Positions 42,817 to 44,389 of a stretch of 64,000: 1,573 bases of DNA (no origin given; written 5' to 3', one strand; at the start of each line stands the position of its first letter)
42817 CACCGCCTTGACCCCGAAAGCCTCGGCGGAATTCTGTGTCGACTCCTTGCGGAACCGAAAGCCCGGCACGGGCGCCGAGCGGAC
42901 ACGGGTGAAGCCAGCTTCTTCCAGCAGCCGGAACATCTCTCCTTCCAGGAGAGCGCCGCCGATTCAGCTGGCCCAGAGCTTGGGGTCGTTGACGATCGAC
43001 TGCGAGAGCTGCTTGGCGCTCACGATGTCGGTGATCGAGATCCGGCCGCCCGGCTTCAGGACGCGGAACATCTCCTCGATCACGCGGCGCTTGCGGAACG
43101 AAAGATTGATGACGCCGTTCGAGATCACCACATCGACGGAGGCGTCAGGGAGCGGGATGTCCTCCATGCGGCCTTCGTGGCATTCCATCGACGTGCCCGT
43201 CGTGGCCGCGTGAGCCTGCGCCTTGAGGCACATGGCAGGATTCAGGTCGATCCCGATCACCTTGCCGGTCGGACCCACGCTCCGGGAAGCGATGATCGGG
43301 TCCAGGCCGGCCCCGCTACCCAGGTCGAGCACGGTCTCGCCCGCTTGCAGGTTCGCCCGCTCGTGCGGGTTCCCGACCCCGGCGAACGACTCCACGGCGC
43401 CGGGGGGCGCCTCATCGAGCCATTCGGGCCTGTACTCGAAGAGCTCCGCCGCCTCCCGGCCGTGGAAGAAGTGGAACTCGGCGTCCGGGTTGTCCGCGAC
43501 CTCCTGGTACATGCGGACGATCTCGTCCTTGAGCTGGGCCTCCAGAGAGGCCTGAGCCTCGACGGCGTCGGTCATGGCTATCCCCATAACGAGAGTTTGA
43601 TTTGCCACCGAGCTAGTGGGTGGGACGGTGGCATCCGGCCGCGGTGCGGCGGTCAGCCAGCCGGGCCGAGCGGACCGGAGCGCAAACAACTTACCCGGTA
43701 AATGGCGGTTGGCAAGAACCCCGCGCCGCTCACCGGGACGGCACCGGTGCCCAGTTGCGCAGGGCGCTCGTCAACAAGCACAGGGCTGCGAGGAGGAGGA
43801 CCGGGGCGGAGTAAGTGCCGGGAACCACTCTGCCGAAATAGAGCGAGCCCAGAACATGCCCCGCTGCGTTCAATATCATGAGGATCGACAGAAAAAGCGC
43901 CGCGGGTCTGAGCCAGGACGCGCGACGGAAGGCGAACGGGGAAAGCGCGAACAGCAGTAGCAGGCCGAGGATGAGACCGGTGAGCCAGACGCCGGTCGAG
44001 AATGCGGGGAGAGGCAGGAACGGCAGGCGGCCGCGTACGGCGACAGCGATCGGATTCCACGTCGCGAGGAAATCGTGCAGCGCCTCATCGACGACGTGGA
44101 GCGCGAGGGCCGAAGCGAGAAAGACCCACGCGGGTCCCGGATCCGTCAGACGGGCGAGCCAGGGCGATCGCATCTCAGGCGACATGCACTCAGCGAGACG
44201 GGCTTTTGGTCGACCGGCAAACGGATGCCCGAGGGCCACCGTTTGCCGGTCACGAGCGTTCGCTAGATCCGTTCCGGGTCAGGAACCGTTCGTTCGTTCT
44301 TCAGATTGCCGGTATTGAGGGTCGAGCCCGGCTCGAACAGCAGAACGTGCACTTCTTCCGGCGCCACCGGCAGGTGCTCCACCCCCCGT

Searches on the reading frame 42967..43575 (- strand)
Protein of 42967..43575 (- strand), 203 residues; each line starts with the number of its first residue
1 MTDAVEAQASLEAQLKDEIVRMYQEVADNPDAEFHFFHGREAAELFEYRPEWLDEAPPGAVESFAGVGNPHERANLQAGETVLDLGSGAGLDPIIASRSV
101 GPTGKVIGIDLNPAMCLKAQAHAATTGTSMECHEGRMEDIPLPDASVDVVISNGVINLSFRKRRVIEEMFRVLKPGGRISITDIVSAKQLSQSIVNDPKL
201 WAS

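Call 58: search_protein_representatives(protein=window:42967-43575:-)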
Query: 203 residues. Proteins with E-value up to 0.001 (for the whole library): 27683; up to 1e-10: 5032; up to 1e-30: 406. The best 150 are listed.
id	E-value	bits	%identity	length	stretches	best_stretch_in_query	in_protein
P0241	8.0e-99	345.5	78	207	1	6-203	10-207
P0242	1.8e-75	269.4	46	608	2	14-202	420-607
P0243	2.8e-69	249.1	69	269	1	3-171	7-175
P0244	2.0e-66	239.9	75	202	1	51-203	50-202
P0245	1.7e-60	220.5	46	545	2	65-198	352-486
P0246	1.4e-58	214.2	74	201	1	15-149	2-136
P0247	5.6e-56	205.7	73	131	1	1-130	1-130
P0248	3.7e-55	203.1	43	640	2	48-196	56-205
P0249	1.9e-53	197.5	65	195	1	53-203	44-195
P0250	9.9e-53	195.2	63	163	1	6-158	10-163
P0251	1.6e-50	187.9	69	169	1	5-131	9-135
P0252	2.1e-49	184.3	47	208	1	14-201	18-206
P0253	3.0e-48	180.5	48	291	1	15-202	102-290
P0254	5.9e-47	176.3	50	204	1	15-202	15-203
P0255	6.5e-46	172.9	41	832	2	51-180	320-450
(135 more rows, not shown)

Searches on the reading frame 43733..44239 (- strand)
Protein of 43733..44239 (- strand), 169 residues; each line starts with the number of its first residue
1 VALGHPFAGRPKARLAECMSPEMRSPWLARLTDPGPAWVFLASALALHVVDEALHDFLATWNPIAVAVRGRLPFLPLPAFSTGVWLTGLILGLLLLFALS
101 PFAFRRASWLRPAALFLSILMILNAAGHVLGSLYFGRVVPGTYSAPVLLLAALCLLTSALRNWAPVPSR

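Call 6: search_protein_families(library=pfam, proteins=[window:43733-44239:-], max_evalue=0.01)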
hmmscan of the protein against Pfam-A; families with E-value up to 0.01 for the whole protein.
seq(169 aa): 1 family
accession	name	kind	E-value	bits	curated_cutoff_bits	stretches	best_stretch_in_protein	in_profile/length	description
PF13787.11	HXXEE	-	0.00012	23.2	25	1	41-151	3-109/114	Protein of unknown function with HXXEE motif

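Call 7: search_protein_families(library=ncbifam, proteins=[window:43733-44239:-], max_evalue=0.01)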
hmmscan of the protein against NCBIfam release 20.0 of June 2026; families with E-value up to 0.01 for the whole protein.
seq(169 aa): 0 families

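Call 36: find_related_loci(query=window:43733-44185:-, collection=metagenome_contigs, flank=6000)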
Query seq(151 aa) (151 aa) in metagenome_contigs; peptide patterns used: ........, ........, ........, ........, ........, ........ (x = any residue, [..] = any of these).
516 stretches matched a pattern; 1 encode a relative of the query (tblastn E <= 1e-3); 1 distinct loci.
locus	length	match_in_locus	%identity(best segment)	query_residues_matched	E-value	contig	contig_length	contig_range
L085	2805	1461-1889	48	17-151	8e-34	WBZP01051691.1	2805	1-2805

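Call 66: find_homologous_proteins(query=window:43733-44185:-, max_evalue=0.001)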
Query seq(151 aa) (151 aa): 227 proteins with E <= 0.001 among 1438 candidates; the best 120 are listed.
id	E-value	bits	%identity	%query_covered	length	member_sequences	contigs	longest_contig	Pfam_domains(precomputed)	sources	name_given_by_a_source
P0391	1.4e-86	307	100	97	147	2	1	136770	-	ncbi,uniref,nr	ncbi:MAG: hypothetical protein GWN99_05190 [Gemmatimonadetes bacterium]|uniref:Uncharacterized prote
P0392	8.2e-56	207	73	93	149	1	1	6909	PF13787.12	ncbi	-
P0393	1.1e-53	200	73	91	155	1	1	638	PF13787.12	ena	-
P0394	6.3e-50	188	64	100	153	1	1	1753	PF13787.12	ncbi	-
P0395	8.0e-50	187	65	100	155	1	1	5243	PF13787.12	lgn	-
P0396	4.3e-47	178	63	97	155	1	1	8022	-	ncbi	-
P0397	1.2e-44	171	64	92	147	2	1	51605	-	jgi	jgi:hypothetical protein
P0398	2.6e-44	169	64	92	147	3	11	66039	-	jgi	jgi:hypothetical protein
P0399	4.8e-44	169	64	89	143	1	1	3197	PF13787.12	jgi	jgi:hypothetical protein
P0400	2.2e-43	166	65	92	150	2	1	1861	PF13787.12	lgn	-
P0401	1.4e-42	164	67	74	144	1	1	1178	PF13787.12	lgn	-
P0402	1.8e-42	163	59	89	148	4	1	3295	-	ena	-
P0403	1.0e-40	158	58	91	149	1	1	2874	-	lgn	-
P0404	4.2e-40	156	54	95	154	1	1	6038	PF13787.12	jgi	jgi:hypothetical protein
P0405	1.1e-39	154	57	89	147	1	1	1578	PF13787.12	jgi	jgi:hypothetical protein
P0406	1.6e-39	154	54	91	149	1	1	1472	PF13787.12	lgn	-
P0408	2.1e-39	154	57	87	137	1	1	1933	PF13787.12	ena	-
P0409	3.5e-39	153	54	75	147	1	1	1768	PF13787.12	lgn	-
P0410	3.5e-39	153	54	85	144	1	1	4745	PF13787.12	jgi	jgi:hypothetical protein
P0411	3.9e-39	153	60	89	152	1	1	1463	PF13787.12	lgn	-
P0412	5.1e-39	152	56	89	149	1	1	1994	PF13787.12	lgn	-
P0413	6.7e-39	152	59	84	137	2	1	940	PF13787.12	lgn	-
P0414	3.2e-38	150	60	85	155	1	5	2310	PF13787.12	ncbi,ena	-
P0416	7.9e-38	148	56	87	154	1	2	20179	PF13787.12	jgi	jgi:hypothetical protein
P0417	1.6e-37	147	55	86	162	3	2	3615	PF13787.12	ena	-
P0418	2.2e-37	147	59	73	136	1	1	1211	PF13787.12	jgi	jgi:Protein of unknown function with HXXEE motif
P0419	2.3e-37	147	60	85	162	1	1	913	PF13787.12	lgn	-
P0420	4.5e-37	146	56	83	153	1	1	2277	PF13787.12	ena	-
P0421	4.8e-37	146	54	87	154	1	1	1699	PF13787.12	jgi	-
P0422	5.2e-37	146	49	99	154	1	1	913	PF13787.12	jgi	jgi:hypothetical protein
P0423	6.3e-37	145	53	89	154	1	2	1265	PF13787.12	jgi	jgi:hypothetical protein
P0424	1.0e-36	145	56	87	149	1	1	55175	PF13787.12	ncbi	-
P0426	2.9e-36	143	53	89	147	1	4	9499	PF13787.12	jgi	jgi:hypothetical protein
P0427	4.9e-36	143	54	82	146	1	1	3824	PF13787.12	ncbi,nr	ncbi:MAG TPA: HXXEE domain-containing protein [Blastocatellia bacterium]|nr:HXXEE domain-containing 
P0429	5.3e-36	142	51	91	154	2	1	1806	PF13787.12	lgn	-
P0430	5.4e-36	142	52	97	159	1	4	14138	PF13787.12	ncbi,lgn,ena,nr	ncbi:MAG: hypothetical protein LAO31_22195 [Acidobacteriia bacterium]|nr:hypothetical protein [Terri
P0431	6.2e-36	142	60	78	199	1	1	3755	PF13787.12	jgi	jgi:hypothetical protein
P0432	1.0e-35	142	52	86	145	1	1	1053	PF13787.12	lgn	-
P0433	1.0e-35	142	56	83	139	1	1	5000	PF13787.12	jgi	jgi:hypothetical protein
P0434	1.2e-35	141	51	93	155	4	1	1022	PF13787.12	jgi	jgi:membrane-bound ClpP family serine protease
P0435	1.4e-35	141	55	86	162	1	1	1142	PF13787.12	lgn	-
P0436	1.5e-35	141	57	82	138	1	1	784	PF13787.12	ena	-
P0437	2.1e-35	140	58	85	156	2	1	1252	PF13787.12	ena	-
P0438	2.1e-35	140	55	85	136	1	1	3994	PF13787.12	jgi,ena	-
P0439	2.6e-35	140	55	85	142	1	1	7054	PF13787.12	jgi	jgi:hypothetical protein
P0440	2.7e-35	140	60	83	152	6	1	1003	PF13787.12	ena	-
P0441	3.0e-35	140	62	82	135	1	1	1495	PF13787.12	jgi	-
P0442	4.6e-35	139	55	85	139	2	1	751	PF13787.12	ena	-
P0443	9.1e-35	138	48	97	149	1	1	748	PF13787.12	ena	-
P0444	9.6e-35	138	56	88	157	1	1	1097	PF13787.12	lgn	-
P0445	1.0e-34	138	53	86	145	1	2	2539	PF13787.12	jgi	jgi:uncharacterized protein with HXXEE motif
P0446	1.0e-34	138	57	85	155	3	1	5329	PF13787.12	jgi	jgi:hypothetical protein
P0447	1.3e-34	138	57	89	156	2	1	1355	PF13787.12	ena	-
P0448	2.2e-34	137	52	90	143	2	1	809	PF13787.12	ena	-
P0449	2.9e-34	137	54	85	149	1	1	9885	PF13787.12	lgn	-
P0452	4.3e-34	136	54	75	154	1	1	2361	PF13787.12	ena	-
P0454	4.9e-34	136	54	89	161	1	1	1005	PF13787.12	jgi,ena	-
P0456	1.2e-33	135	57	81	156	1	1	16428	PF13787.12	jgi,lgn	jgi:hypothetical protein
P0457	1.3e-33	135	51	82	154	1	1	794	PF13787.12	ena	-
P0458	1.5e-33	134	54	82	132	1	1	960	PF13787.12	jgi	-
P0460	2.3e-33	134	54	82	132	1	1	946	PF13787.12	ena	-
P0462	2.7e-33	134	52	76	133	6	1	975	PF13787.12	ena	-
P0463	3.3e-33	133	52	72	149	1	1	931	PF13787.12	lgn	-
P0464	4.1e-33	133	57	81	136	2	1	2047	PF13787.12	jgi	jgi:uncharacterized protein with HXXEE motif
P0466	5.7e-33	133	52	86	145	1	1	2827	PF13787.12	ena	-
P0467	6.4e-33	132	54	73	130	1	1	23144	PF13787.12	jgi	jgi:hypothetical protein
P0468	7.6e-33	132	53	82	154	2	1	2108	PF13787.12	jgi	jgi:hypothetical protein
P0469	7.9e-33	132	54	89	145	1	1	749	PF13787.12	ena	-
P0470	8.1e-33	132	55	72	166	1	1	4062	PF13787.12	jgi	jgi:hypothetical protein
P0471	9.8e-33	132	56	81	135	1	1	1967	PF13787.12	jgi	jgi:uncharacterized protein with HXXEE motif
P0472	1.2e-32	132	53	82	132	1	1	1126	PF13787.12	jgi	-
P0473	1.5e-32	131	51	87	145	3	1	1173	PF13787.12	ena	-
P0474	1.6e-32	131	55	82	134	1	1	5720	PF13787.12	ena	-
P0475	2.0e-32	131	56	81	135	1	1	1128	PF13787.12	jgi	jgi:hypothetical protein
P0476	3.0e-32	130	54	83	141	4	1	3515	PF13787.12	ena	-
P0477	3.1e-32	130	58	74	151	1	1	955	PF13787.12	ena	-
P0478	3.6e-32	130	52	87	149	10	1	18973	PF13787.12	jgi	jgi:hypothetical protein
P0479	4.1e-32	130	56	84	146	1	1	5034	PF13787.12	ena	-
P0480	4.8e-32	130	56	84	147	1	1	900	PF13787.12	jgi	jgi:hypothetical protein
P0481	5.9e-32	129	57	75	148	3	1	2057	PF13787.12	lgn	-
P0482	6.2e-32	129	52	82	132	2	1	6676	PF13787.12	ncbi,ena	-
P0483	7.7e-32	129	53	82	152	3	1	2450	PF13787.12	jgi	jgi:hypothetical protein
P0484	8.3e-32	129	55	83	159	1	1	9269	PF13787.12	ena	-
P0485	8.3e-32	129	53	71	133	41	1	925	PF13787.12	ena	-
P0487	1.3e-31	128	56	81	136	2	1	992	PF13787.12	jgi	jgi:predicted tellurium resistance membrane protein TerC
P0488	1.7e-31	128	54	83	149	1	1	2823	PF13787.12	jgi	jgi:hypothetical protein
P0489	2.1e-31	128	55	86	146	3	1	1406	PF13787.12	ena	-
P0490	2.2e-31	127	54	76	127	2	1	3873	PF13787.12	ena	-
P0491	2.2e-31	127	54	81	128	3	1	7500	PF13787.12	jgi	-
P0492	2.3e-31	127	57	83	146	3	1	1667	PF13787.12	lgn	-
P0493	2.5e-31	127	53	87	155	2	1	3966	PF13787.12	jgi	jgi:hypothetical protein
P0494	2.5e-31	127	52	75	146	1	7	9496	PF13787.12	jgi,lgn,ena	jgi:uncharacterized membrane protein HdeD (DUF308 family)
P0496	3.4e-31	127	54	86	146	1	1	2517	PF13787.12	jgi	jgi:hypothetical protein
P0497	3.7e-31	127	54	84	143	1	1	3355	PF13787.12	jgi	jgi:hypothetical protein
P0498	4.0e-31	127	54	85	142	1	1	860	PF13787.12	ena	-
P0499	4.0e-31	127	51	82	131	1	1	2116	PF13787.12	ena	-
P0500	4.1e-31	127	54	84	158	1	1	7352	PF13787.12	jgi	jgi:hypothetical protein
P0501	5.3e-31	126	55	81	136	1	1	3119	PF13787.12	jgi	jgi:uncharacterized protein with HXXEE motif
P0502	6.2e-31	126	58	82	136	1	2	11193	PF13787.12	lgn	-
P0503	8.3e-31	126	52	87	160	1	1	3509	PF13787.12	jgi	jgi:hypothetical protein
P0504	1.7e-30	125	49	74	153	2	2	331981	PF13787.12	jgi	jgi:hypothetical protein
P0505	1.9e-30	124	54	74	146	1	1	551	PF13787.12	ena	-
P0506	2.2e-30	124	53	65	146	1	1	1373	PF13787.12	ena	-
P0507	2.5e-30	124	55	79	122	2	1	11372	PF13787.12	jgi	jgi:hypothetical protein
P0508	2.5e-30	124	58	74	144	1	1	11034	PF13787.12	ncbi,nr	ncbi:MAG TPA: HXXEE domain-containing protein [Candidatus Methylomirabilis sp.]|nr:HXXEE domain-cont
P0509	2.6e-30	124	54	84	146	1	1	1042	PF13787.12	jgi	jgi:hypothetical protein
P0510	2.8e-30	124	51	74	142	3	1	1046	PF13787.12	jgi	jgi:hypothetical protein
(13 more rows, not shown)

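Call 67: find_encoding_contigs(protein=P0392, flank=5000, max_places=2)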
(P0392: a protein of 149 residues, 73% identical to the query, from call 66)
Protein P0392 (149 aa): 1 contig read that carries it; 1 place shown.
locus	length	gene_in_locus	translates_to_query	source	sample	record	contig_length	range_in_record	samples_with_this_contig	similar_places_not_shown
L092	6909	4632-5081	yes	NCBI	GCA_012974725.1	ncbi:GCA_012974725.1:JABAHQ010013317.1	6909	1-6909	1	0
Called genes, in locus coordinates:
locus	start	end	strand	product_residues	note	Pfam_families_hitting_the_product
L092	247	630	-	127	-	-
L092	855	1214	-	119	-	-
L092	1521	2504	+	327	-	PF12704:MacB_PCD (weak), PF02687:FtsX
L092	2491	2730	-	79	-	-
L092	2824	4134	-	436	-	-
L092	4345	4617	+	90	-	PF07883:Cupin_2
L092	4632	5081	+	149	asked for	PF13787:HXXEE (faint)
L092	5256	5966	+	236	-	-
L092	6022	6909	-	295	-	?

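Call 68: find_encoding_contigs(protein=P0398, flank=5000, max_places=4)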
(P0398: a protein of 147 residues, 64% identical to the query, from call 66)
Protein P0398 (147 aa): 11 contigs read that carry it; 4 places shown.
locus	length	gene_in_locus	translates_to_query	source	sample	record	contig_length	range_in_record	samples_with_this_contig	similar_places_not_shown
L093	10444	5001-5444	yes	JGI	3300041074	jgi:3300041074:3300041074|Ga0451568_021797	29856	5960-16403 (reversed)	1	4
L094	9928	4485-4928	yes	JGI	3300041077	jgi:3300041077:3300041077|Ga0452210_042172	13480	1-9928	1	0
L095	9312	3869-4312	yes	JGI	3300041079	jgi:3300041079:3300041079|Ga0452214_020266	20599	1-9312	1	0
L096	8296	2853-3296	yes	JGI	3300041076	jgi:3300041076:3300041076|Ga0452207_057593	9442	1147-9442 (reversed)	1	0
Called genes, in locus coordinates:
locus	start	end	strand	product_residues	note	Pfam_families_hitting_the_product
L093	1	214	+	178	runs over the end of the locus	PF01209:Ubie_methyltran, PF13489:Methyltransf_23, PF02353:CMAS, PF01135:PCMT, PF06325:PrmA, PF05175:MTS, PF13847:Methyltransf_31, PF08241:Methyltransf_11, +5 more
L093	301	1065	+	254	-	-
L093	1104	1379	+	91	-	PF11731:Cdd1, PF14520:HHH_5 (weak)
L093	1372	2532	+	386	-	PF03576:Peptidase_S58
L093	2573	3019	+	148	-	PF07291:MauE, PF07681:DoxX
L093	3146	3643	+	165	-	PF00210:Ferritin, PF02915:Rubrerythrin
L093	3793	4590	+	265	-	PF02567:PhzC-PhzF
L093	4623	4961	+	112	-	PF02627:CMD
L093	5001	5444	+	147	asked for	-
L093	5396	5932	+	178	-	PF00583:Acetyltransf_1 (weak), PF13508:Acetyltransf_7 (faint)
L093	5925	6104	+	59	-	-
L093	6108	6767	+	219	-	PF03167:UDG (weak)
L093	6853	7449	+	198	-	PF01871:AMMECR1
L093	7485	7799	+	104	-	PF07883:Cupin_2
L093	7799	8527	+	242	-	-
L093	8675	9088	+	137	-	PF01842:ACT (faint)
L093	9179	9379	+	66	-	-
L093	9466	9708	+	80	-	-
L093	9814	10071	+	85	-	-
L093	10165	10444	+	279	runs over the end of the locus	PF02633:Creatininase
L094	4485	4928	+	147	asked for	-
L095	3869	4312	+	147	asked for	-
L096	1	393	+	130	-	?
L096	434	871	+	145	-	PF07291:MauE, PF07681:DoxX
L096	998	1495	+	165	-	PF00210:Ferritin, PF02915:Rubrerythrin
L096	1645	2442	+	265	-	PF02567:PhzC-PhzF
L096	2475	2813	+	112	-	PF02627:CMD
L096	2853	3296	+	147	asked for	-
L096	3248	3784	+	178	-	PF00583:Acetyltransf_1 (weak), PF13508:Acetyltransf_7 (faint)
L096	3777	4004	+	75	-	-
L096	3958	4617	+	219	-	PF03167:UDG (weak)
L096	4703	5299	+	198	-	PF01871:AMMECR1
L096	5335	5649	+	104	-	PF07883:Cupin_2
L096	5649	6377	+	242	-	-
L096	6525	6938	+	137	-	PF01842:ACT (faint)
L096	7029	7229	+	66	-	-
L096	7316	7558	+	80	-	-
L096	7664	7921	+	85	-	-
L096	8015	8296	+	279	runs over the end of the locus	PF02633:Creatininase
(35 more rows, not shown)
